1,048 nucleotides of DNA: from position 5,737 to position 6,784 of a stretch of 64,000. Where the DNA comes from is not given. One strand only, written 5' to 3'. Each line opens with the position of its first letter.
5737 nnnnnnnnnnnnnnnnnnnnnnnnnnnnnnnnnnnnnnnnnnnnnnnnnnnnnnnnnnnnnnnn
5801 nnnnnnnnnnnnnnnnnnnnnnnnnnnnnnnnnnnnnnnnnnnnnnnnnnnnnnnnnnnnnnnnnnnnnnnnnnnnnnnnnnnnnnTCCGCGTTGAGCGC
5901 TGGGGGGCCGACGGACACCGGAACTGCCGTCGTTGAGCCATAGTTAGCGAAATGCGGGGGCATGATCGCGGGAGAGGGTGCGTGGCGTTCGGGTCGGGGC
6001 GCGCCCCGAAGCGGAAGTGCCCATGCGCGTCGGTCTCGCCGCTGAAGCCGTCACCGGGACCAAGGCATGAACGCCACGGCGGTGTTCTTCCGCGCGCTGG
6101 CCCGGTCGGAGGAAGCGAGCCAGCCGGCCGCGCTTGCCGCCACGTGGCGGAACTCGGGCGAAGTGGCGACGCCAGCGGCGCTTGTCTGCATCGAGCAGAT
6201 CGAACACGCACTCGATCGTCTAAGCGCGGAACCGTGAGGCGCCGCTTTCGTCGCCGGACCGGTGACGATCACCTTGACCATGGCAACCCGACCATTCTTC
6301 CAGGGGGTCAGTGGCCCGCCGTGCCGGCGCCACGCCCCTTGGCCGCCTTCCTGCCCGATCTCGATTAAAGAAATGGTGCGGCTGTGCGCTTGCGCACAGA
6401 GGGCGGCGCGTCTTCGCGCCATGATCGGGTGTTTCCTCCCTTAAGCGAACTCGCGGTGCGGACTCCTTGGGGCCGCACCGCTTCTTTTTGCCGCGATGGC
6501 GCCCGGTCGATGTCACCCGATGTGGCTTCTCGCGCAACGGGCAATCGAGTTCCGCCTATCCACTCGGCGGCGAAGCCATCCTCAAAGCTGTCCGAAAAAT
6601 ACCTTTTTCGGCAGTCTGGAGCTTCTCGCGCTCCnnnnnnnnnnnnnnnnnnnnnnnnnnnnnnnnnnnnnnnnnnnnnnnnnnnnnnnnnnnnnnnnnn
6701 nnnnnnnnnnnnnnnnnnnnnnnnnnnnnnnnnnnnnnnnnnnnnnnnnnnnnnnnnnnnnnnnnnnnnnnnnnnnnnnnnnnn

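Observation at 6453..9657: Conserved ~70-nt hairpin-containing element present twice in direct orientation, bracketing the decarboxylase/ATP-grasp pair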

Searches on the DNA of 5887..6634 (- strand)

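Call 15: search_dna_similar(query=window:6440-6540:-, collection=plasmids, mode=distant, max_evalue=0.01)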
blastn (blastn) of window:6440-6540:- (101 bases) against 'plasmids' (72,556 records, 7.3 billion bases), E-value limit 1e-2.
No match.

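Call 46: search_rna_families(source=window, start=6250, end=6600, threshold=evalue, max_evalue=1, show_alignments=3)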
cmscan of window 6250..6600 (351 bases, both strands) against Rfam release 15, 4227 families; matches with E-value up to 1: 3.
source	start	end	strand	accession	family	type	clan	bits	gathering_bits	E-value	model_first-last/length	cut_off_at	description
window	6368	6489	+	RF01812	Pxr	Gene; sRNA;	-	23.5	80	0.039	1-109/109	no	Pxr regulatory sRNA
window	6411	6496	+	RF00519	suhB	Gene; sRNA;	CL00108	21.8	41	0.022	1-77/77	no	Makes More Granules Regulator RNA (mmgR)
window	6364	6490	+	RF02100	tfoR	Gene; sRNA;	-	15.1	70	0.36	1-101/101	no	Translational regulator of tfoXVC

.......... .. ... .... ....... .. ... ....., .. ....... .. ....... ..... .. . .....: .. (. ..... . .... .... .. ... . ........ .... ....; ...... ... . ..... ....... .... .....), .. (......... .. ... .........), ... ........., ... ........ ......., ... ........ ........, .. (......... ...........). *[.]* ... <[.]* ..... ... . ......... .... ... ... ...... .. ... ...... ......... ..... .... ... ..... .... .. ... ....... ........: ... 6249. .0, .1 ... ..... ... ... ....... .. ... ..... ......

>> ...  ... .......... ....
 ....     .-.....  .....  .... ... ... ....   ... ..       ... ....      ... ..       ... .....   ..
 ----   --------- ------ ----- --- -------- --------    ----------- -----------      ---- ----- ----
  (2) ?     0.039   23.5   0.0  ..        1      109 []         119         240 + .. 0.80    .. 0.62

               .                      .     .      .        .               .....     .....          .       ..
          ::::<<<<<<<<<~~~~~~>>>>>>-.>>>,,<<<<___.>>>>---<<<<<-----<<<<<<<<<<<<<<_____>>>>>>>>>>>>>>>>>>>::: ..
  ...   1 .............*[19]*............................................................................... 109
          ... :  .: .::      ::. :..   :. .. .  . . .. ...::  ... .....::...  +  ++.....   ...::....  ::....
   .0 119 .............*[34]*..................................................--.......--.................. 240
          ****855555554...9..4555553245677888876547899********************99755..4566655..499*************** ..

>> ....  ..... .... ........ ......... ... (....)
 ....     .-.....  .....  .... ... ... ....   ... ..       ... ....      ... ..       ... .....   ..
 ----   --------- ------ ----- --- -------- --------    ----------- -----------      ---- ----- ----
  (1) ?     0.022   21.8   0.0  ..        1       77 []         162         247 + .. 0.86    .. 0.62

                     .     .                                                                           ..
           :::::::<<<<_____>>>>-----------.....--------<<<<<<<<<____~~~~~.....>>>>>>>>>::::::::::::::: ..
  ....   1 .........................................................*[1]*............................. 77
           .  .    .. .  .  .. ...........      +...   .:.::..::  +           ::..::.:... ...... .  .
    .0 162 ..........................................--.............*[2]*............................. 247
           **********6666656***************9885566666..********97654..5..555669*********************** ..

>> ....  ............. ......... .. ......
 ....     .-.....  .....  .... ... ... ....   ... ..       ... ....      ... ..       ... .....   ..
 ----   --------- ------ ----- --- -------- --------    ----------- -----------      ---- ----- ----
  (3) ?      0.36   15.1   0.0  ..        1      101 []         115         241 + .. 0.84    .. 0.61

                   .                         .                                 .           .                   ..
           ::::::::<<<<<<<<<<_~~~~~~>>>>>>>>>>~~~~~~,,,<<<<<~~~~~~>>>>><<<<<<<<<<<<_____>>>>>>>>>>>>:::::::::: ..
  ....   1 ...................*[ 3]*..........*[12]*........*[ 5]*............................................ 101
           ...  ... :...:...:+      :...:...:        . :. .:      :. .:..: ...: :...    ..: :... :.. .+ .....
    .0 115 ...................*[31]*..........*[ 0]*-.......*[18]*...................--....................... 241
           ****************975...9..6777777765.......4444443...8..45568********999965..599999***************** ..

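Call 70: search_dna_similar(query=window:5887-6634:+, collection=plasmids, mode=distant, max_evalue=0.001)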
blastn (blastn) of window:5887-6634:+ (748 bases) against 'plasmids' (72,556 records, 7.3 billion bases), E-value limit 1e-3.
No match.

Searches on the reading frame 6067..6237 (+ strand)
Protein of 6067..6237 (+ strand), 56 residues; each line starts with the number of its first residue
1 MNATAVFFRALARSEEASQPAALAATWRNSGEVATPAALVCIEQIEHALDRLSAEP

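Call 67: search_protein_families(library=ncbifam, proteins=[window:6067-6237:+], max_evalue=0.001)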
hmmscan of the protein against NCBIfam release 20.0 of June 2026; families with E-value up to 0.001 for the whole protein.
window:6067-6237:+ (56 aa): 0 families

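Call 77: search_protein_representatives(protein=window:6067-6237:+)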
Query: 56 residues. Proteins with E-value up to 0.001 (for the whole library): 3; up to 1e-10: 1; up to 1e-30: 0. The best 3 are listed.
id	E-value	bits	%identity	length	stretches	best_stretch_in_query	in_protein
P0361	6.4e-28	110.0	100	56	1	1-56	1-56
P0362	2.3e-04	37.1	24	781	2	25-54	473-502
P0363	3.2e-04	36.6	37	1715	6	16-49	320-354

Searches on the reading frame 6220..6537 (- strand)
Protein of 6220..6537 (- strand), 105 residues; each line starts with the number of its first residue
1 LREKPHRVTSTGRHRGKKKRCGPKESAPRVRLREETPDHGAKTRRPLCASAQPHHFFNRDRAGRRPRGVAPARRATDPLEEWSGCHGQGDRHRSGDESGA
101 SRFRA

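Call 9: search_protein_families(library=pfam, proteins=[window:6220-6537:-], max_evalue=0.01)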
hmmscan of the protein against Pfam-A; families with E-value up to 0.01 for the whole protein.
window:6220-6537:- (105 aa): 0 families
